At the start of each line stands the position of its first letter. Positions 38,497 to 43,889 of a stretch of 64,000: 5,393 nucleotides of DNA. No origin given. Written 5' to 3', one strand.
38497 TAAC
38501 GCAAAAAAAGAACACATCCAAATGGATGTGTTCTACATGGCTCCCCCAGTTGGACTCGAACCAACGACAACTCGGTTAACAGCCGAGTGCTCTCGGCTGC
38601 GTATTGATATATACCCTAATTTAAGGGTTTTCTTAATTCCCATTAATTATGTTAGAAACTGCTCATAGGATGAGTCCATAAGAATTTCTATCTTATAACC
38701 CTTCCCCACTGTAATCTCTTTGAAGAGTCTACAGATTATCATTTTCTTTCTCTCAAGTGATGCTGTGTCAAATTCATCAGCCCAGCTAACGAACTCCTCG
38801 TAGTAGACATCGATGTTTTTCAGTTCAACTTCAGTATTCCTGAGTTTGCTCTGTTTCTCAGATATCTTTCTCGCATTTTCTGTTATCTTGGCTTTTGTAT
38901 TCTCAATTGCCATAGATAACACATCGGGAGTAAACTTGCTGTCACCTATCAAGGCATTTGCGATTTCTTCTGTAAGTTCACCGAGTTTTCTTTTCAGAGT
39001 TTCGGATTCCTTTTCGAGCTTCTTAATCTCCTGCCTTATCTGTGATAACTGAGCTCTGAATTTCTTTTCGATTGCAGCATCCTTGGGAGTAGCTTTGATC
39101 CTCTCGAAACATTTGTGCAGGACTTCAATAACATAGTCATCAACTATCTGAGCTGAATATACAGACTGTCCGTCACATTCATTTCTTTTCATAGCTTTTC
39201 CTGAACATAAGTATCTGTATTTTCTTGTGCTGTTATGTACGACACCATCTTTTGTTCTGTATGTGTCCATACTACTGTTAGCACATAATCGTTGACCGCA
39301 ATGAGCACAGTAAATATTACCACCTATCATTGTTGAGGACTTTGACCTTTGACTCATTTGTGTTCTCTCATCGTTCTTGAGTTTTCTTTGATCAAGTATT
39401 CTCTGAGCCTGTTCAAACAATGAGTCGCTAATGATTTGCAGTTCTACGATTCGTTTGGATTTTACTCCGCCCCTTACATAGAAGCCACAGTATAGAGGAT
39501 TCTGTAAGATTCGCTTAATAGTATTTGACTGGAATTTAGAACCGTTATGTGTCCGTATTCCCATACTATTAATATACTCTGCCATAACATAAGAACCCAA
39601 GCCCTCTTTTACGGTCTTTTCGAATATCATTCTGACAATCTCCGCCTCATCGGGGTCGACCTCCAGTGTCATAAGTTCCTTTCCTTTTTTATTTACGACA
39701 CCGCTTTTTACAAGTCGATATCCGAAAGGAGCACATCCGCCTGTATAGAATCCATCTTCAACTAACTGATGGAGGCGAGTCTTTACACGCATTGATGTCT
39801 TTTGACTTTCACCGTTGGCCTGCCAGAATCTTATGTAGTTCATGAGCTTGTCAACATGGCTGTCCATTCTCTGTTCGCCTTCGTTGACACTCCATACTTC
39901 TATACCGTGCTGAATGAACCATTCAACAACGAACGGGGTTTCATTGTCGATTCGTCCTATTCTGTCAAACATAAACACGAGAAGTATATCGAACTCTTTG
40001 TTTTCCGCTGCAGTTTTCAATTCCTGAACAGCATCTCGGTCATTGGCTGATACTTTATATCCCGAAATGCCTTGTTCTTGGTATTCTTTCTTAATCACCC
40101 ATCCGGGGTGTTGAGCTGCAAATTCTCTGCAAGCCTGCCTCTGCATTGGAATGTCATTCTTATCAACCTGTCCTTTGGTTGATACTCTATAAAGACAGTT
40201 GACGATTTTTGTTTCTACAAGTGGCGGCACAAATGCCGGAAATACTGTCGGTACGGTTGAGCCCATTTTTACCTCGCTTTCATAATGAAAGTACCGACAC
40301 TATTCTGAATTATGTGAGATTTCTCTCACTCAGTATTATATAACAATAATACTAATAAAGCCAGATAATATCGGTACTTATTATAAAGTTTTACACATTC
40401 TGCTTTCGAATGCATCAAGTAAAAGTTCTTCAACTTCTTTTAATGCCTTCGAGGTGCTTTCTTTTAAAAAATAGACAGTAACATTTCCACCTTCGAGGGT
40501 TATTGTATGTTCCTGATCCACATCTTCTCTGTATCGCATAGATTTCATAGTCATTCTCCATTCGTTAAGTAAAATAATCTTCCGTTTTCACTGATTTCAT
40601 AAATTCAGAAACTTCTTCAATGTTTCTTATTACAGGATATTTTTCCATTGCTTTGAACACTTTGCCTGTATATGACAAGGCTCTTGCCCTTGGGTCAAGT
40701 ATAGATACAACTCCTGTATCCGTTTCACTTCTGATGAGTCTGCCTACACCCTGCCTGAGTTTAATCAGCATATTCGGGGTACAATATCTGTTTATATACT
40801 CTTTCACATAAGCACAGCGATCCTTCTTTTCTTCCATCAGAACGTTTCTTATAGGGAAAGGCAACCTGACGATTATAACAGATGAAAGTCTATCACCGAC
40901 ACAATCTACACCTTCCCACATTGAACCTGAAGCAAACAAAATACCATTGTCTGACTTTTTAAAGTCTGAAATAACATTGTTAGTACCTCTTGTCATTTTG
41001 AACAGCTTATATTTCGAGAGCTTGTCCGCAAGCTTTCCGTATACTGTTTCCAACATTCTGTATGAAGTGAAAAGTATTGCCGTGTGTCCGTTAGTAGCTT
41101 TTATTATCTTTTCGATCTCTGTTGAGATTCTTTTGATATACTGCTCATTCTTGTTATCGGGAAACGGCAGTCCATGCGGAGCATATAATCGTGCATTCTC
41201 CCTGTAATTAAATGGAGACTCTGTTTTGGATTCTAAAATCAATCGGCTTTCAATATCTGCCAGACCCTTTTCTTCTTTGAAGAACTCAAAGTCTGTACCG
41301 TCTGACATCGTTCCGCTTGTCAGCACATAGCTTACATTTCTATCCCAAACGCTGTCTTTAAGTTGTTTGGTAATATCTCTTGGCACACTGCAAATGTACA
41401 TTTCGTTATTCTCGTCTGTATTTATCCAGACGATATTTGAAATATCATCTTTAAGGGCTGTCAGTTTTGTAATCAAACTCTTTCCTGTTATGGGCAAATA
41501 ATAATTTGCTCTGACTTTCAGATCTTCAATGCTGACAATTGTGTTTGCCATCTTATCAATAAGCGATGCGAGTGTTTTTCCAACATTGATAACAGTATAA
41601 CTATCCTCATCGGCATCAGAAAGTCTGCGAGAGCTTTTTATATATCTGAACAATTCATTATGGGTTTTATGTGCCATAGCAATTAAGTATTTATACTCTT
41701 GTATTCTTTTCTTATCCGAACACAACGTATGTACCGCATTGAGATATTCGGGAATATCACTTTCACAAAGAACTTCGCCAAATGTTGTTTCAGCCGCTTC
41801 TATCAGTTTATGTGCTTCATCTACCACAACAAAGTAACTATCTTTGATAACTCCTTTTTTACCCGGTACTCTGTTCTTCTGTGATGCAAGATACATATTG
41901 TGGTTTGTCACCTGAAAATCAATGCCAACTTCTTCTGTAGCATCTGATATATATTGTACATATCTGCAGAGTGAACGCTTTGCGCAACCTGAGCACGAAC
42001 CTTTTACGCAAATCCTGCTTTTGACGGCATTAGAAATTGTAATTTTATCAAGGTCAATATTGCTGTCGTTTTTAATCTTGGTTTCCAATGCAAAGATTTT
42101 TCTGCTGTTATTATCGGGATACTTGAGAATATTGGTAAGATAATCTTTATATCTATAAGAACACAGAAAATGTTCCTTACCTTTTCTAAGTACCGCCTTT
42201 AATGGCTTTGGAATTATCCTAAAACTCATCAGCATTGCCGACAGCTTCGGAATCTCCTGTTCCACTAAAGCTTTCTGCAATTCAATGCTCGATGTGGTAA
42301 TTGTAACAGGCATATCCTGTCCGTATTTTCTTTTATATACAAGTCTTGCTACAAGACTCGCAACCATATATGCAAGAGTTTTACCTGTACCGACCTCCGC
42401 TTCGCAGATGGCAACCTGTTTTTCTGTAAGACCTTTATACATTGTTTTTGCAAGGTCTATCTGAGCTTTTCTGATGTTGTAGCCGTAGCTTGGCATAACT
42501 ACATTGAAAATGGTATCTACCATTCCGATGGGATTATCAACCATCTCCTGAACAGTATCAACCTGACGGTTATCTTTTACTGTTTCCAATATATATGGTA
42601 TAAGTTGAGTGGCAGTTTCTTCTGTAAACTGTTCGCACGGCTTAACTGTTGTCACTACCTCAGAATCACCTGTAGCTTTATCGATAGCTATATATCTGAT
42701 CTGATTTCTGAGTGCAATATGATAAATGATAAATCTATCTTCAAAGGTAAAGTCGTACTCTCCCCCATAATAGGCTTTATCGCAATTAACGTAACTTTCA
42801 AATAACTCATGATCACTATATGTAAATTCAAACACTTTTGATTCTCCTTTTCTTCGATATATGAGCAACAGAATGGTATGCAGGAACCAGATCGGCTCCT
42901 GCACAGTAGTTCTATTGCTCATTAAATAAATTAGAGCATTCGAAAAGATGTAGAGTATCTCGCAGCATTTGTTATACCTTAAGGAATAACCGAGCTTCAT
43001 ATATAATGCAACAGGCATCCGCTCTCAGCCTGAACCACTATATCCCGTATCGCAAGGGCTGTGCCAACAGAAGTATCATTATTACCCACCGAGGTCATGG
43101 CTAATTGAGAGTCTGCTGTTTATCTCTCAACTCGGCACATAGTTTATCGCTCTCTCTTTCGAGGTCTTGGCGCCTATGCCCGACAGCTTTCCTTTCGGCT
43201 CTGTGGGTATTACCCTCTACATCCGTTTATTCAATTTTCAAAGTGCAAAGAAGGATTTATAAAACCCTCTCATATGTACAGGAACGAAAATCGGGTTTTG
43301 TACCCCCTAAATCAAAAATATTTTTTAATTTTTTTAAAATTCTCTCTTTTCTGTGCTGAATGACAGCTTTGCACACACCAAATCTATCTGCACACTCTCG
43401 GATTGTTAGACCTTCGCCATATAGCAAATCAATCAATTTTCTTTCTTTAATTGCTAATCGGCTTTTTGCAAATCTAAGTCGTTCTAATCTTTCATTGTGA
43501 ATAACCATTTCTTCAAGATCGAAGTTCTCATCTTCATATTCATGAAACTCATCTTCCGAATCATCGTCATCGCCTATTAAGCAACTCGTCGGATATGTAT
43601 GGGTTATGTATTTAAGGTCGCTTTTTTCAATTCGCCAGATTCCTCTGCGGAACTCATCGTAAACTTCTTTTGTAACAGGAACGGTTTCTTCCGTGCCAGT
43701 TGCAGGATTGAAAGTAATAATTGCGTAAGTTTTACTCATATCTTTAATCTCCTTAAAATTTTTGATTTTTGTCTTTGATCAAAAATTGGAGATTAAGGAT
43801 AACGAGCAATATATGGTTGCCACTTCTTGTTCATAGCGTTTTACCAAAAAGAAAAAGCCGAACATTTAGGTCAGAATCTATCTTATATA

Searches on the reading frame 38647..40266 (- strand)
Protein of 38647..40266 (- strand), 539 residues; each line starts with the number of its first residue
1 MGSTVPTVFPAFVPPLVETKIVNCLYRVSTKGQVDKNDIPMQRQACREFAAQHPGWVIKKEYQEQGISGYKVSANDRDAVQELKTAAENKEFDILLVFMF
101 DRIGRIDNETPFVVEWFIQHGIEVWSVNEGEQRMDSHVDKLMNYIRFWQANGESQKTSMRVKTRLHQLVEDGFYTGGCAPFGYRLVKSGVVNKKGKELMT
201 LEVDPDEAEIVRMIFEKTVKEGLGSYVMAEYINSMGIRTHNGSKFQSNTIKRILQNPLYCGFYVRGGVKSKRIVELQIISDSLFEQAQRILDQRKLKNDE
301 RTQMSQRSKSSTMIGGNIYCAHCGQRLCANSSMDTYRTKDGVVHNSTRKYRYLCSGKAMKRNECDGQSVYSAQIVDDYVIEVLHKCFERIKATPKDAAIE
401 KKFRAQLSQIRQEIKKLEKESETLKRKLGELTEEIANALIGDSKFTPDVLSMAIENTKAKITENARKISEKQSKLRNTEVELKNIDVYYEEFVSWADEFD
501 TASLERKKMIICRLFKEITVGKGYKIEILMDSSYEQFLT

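Call 66: search_protein_families(library=pfam, proteins=[window:38647-40266:-], max_evalue=0.001)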
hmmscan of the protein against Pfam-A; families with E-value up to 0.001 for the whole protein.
window:38647-40266:- (539 aa): 3 families
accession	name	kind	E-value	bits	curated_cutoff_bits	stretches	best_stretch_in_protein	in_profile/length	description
PF00239.26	Resolvase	-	5.3e-21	75.7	23.3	1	26-171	5-142/145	Resolvase, N terminal domain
PF07508.19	Recombinase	-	1.9e-19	70.3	21.1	1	205-294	1-102/102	Recombinase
PF13408.12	Zn_ribbon_recom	-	1.2e-05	26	25.3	1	316-383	4-57/58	Recombinase zinc beta ribbon domain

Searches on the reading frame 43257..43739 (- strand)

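Call 5: search_protein_families(library=pfam, proteins=[window:43257-43739:-], max_evalue=0.1)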
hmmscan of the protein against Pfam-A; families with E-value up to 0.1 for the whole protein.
window:43257-43739:- (160 aa): 6 families
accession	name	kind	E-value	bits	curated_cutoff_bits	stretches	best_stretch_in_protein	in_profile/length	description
PF04545.22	Sigma70_r4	-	2.3e-05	24.3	24.1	1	95-139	5-49/50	Sigma-70, region 4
PF08281.18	Sigma70_r4_2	-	0.00019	21.4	25.7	1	86-138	2-54/54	Sigma-70, region 4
PF13936.12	HTH_38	-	0.00051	20.2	27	1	93-128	3-38/44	Helix-turn-helix domain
PF07638.17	Sigma70_ECF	-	0.0024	18.2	21.1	1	64-135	114-176/185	ECF sigma factor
PF12116.14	SpoIIID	-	0.047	14.3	27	0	107-138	16-47/82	Stage III sporulation protein D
PF04297.20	UPF0122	-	0.099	13.3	22.7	0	90-138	13-61/101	Putative helix-turn-helix protein, YlxM / p13 like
